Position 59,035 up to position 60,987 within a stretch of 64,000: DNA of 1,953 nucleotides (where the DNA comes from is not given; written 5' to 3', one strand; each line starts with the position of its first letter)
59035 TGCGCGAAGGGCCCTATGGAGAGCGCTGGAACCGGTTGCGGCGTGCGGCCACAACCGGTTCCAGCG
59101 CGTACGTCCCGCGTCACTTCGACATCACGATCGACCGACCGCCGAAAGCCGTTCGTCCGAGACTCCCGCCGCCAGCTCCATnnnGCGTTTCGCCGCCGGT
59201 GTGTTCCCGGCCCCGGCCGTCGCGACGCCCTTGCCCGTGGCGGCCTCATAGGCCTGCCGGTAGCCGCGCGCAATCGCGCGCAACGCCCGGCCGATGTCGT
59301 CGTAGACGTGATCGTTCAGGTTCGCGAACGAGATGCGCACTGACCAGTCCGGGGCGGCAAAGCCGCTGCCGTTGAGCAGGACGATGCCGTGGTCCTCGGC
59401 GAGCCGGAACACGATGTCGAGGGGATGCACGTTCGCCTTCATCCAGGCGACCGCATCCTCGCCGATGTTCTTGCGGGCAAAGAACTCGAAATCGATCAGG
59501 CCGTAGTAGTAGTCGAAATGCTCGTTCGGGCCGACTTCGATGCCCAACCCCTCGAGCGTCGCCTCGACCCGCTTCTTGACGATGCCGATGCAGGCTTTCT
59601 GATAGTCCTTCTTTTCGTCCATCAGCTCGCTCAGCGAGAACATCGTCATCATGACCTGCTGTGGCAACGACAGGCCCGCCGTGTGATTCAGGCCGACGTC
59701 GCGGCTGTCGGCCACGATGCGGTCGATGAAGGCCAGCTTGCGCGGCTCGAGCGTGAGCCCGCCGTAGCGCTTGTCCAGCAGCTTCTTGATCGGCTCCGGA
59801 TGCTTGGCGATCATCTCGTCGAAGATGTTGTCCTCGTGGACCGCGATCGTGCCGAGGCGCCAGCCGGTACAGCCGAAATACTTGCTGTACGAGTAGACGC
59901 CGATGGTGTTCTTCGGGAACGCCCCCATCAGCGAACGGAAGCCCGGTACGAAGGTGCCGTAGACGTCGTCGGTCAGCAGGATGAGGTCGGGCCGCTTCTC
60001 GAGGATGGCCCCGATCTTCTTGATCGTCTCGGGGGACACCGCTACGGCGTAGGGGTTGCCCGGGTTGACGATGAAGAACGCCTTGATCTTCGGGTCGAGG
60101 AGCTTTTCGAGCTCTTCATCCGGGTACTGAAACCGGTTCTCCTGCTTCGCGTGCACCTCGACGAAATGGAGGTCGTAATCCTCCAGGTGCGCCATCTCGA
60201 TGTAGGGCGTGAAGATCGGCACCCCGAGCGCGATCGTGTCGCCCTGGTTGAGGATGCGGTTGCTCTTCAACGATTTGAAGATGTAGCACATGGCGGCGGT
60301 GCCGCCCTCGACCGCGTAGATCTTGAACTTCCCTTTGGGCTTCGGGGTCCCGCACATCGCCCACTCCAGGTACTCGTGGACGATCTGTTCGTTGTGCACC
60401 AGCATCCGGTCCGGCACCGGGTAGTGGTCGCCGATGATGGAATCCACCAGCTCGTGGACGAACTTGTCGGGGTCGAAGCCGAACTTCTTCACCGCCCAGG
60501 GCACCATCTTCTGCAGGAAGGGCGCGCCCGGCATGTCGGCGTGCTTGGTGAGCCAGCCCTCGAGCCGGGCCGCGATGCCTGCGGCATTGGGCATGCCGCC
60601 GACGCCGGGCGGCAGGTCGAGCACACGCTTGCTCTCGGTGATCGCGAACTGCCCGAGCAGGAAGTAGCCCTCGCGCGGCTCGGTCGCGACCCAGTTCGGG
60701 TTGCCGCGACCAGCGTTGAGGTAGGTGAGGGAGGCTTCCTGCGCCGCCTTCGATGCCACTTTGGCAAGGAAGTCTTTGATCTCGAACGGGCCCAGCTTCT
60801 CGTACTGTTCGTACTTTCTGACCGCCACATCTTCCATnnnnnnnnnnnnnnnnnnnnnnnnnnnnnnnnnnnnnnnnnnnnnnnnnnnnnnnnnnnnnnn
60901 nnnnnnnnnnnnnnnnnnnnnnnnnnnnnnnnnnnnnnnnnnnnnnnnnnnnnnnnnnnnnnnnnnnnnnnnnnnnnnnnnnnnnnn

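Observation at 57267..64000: Two tandem decarboxylase + AAE-transporter pairs: a possible dual decarboxylation/antiport energy or acid-resistance module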

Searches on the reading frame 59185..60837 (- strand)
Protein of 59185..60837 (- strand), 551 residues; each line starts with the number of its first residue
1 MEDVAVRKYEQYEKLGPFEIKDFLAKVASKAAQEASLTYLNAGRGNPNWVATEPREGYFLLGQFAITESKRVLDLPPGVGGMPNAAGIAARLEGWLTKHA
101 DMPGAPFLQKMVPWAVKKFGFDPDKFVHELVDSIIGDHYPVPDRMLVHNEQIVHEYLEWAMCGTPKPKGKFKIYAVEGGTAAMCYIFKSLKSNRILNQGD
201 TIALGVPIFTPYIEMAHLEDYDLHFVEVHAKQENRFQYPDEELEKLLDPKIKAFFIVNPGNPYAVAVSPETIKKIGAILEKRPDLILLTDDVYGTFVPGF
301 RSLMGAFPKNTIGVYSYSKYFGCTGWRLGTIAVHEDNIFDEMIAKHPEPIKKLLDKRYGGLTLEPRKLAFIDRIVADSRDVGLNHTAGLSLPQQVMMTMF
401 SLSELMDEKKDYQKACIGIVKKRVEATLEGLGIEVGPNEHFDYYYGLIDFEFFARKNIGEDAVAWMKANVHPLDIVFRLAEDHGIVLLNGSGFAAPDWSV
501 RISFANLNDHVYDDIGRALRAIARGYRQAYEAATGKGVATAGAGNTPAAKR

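Call 10: search_protein_families(library=ncbifam, proteins=[window:59185-60837:-])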
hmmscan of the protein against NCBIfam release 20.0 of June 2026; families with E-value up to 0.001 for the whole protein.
seq(551 aa): 44 families (the best 25 are shown)
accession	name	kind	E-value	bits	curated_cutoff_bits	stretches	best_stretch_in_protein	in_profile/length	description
NF006755.0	PRK09275.1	equivalog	1.2e-226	753.2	321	1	8-534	4-528/530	bifunctional aspartate transaminase/aspartate 4-decarboxylase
TIGR03801.1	asp_4_decarbox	equivalog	3.9e-223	741.5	435.1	1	15-530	1-521/521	aspartate 4-decarboxylase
NF041364.1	GntC_guanitoxin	equivalog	6.4e-24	84.5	415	1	194-338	79-226/356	guanitoxin biosynthesis PLP-dependent (S)-gamma-hydroxy-L-arginine cyclodehydratase GntC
NF004975.0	PRK06348.1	equivalog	4.7e-23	81.8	549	1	182-332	98-247/384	pyridoxal phosphate-dependent aminotransferase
NF041091.1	asp_aminotase_Arch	equivalog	5.8e-20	71.5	550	1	186-338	100-250/376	aspartate aminotransferase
NF005744.0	PRK07568.1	subfamily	4.5e-19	68.5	389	1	173-343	91-259/398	pyridoxal phosphate-dependent aminotransferase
NF005732.0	PRK07550.1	equivalog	1.2e-16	60.8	366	1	195-338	113-258/389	aminotransferase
NF006229.0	PRK08361.1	equivalog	1.7e-16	60.3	624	1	186-346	104-263/391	aspartate aminotransferase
NF005816.0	PRK07682.1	equivalog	3.2e-16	58.9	620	1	194-346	109-261/390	aminotransferase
NF005305.0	PRK06836.1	equivalog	4.7e-16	59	376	1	173-336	101-263/396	pyridoxal phosphate-dependent aminotransferase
TIGR01265.1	tyr_nico_aTase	subfamily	7.9e-15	54.7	292.45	1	171-342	97-265/403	tyrosine/nicotianamine family aminotransferase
NF004870.0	PRK06225.1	equivalog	4.1e-14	52.1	351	1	192-342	100-247/380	pyridoxal phosphate-dependent aminotransferase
NF005588.0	PRK07309.1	equivalog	1.3e-13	50.6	576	1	194-346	110-263/391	pyridoxal phosphate-dependent aminotransferase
NF005601.0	PRK07337.1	equivalog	7e-13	48.4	496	1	225-335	143-253/394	pyridoxal phosphate-dependent aminotransferase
NF004769.0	PRK06107.1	equivalog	9.2e-13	47.7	617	1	181-335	101-257/402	aspartate transaminase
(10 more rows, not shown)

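Call 11: search_protein_families(library=pfam, proteins=[window:59185-60837:-])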
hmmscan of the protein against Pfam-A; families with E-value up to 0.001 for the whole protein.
seq(551 aa): 1 family
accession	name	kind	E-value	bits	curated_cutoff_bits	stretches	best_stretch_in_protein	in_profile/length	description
PF00155.27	Aminotran_1_2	-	2.1e-26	93.4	19.7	1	196-513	88-355/361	Aminotransferase class I and II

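Call 56: search_dna_similar(query=window:59185-60837:-, collection=plasmids, mode=protein, max_evalue=1e-60, max_rows=60)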
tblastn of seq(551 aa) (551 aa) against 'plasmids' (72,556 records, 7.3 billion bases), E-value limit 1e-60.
Records with a match: 70; places in all: 71; records where one place covers at least 80% of the query: 69.
Best place of each record, by identity: 60-80% 9; <60% 61.
By first word of the organism name: Sinorhizobium 10; Enterococcus 10; Azospirillum 7; Lactiplantibacillus 6; Rhizobium 4; Ruegeria 4; Caballeronia 4; Acinetobacter 3; Duffyella 3; Ensifer 2; and 15 more.
By predicted mobility (MOB-suite, as given by PLSDB): non-mobilizable 42; mobilizable 17; conjugative 11.
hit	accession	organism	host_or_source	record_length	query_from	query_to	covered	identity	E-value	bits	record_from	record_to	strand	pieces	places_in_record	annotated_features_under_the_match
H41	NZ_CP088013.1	Rhizobium sp. T136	Melilotus albus,Cell culture,root nodule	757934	11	531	95%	69.0%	0e+0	768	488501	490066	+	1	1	aspD: aspartate 4-decarboxylase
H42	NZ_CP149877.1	Rhizobium sp. T1473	-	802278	11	531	95%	68.8%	0e+0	766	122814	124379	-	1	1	aspD: aspartate 4-decarboxylase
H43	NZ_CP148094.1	Rhizobium sp. T1470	-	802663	11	531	95%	68.8%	0e+0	766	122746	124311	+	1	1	aspD: aspartate 4-decarboxylase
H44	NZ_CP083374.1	Ensifer canadensis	Melilotus albus,Cell Culture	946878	9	531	95%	67.0%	0e+0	731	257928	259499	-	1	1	bifunctional aspartate transaminase/aspartate 4-decarboxylase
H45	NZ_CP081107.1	Ruegeria sp. B32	-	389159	3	530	96%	63.3%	0e+0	706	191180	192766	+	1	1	bifunctional aspartate transaminase/aspartate 4-decarboxylase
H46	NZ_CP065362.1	Ruegeria sp. SCSIO 43209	Galaxea fascicularis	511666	12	530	94%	64.4%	0e+0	713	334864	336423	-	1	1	bifunctional aspartate transaminase/aspartate 4-decarboxylase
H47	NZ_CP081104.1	Ruegeria conchae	-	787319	12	530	94%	64.0%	0e+0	706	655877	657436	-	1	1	bifunctional aspartate transaminase/aspartate 4-decarboxylase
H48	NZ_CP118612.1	Ensifer adhaerens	Pure isolate,Rhizosphere of Cyperus ...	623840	9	531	95%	63.2%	0e+0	711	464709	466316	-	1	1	bifunctional aspartate transaminase/aspartate 4-decarboxylase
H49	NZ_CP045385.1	Ruegeria sp. THAF33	pure culture,Surface of a polyethylene ...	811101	11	530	94%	61.5%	0e+0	674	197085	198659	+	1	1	bifunctional aspartate transaminase/aspartate 4-decarboxylase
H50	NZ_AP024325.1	Caballeronia sp. NK8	-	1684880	13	530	94%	49.6%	9e-155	497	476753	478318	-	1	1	none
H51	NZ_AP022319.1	Burkholderia sp. THE68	Togo hemipterus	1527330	13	530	94%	49.6%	3e-154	496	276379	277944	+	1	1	none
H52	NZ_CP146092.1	Ralstonia sp. RRA.1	-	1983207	7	530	95%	48.8%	3e-156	501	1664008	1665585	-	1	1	none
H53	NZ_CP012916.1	Azospirillum brasilense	Digitaria eriantha,microbe,root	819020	9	531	95%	48.8%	3e-152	489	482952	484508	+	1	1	bifunctional aspartate transaminase/aspartate 4-decarboxylase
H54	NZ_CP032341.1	Azospirillum brasilense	soil sample,Agricultural field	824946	9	531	95%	48.8%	3e-152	489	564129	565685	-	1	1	bifunctional aspartate transaminase/aspartate 4-decarboxylase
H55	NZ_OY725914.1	Bacteroides finegoldii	-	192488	10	531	95%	48.5%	2e-166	531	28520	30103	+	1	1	aspD: aspartate 4-decarboxylase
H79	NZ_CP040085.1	Acinetobacter baumannii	Homosapiens,blood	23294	9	523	93%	47.5%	2e-150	484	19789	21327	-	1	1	bifunctional aspartate transaminase/aspartate 4-decarboxylase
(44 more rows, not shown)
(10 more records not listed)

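Call 63: get_annotated_region(hit=H53, flank=8000)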
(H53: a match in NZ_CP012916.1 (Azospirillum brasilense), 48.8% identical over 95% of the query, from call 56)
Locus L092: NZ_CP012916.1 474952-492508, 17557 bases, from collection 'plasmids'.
description: Azospirillum brasilense strain Sp 7 plasmid ABSP7_p2, complete sequence
organism: Azospirillum brasilense (NCBI taxid 192)
taxonomy: Bacteria; Pseudomonadota; Alphaproteobacteria; Rhodospirillales; Azospirillaceae; Azospirillum; Azospirillum brasilense
host: -; source: Digitaria eriantha,microbe,root; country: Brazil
typing (MOB-suite, as given by PLSDB): non-mobilizable
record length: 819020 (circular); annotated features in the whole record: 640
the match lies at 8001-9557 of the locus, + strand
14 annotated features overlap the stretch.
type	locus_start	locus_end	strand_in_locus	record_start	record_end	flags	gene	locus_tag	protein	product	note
CDS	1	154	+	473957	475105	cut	argE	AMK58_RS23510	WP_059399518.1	acetylornithine deacetylase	GO:0006592 - ornithine biosynthetic process [Evidence IEA]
CDS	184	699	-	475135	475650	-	-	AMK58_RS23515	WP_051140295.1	histidine phosphatase family protein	-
CDS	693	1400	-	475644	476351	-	gph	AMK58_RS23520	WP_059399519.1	phosphoglycolate phosphatase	GO:0043094 - cellular metabolic compound salvage [Evidence IEA]; GO:0008152 - metabolic process [Evidence IEA]; ...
CDS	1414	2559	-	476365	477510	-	-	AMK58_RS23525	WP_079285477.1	ABC transporter ATP-binding protein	-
CDS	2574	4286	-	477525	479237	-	-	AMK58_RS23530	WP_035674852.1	iron ABC transporter permease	GO:0006826 - iron ion transport [Evidence IEA]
CDS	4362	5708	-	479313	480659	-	-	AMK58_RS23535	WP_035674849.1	extracellular solute-binding protein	-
CDS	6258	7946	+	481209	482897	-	aspT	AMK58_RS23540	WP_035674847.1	aspartate-alanine antiporter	-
CDS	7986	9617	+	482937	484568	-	-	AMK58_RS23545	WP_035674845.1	bifunctional aspartate transaminase/aspartate 4-decarboxylase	-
CDS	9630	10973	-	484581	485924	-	-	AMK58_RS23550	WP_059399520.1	sigma-54 dependent transcriptional regulator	GO:0006355 - regulation of DNA-templated transcription [Evidence IEA]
CDS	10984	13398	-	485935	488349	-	-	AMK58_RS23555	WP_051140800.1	ATP-binding protein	-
CDS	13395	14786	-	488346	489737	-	-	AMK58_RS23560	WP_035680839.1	extracellular solute-binding protein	-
CDS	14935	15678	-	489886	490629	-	-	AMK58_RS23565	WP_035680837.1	hypothetical protein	-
CDS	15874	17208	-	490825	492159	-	-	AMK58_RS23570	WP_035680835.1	GH1 family beta-glucosidase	GO:0030245 - cellulose catabolic process [Evidence IEA]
CDS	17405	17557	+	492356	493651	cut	-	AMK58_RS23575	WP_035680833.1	alpha-galactosidase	-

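Call 65: get_annotated_region(hit=H79, flank=8000)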
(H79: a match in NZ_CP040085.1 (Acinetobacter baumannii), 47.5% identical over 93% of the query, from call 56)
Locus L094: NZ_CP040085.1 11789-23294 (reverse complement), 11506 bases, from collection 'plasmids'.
description: Acinetobacter baumannii strain VB33071 plasmid unnamed1, complete sequence
organism: Acinetobacter baumannii (NCBI taxid 470)
taxonomy: Bacteria; Pseudomonadota; Gammaproteobacteria; Moraxellales; Moraxellaceae; Acinetobacter; Acinetobacter baumannii
host: -; source: Homosapiens,blood; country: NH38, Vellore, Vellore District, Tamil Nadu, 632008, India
typing (MOB-suite, as given by PLSDB): non-mobilizable
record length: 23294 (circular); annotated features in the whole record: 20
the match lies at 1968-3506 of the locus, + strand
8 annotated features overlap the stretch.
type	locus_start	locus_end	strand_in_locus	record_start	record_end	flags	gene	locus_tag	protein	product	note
CDS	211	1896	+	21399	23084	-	aspT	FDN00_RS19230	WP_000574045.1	aspartate-alanine antiporter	-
CDS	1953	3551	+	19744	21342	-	-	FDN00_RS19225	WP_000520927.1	bifunctional aspartate transaminase/aspartate 4-decarboxylase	-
CDS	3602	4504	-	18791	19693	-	-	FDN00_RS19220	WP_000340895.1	DMT family transporter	GO:0055085 - transmembrane transport [Evidence IEA]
CDS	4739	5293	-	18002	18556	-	-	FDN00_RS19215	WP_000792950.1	TetR/AcrR family transcriptional regulator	GO:0006355 - regulation of DNA-templated transcription [Evidence IEA]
CDS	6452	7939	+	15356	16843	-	proP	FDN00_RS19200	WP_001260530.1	glycine betaine/L-proline transporter ProP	GO:0055085 - transmembrane transport [Evidence IEA]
CDS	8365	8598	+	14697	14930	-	-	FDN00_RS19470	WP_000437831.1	hypothetical protein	-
CDS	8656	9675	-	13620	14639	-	csuE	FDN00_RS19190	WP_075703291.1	Csu fimbrial tip adhesin CsuE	-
CDS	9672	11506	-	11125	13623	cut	csuD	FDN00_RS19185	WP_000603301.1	Csu fimbrial usher CsuD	-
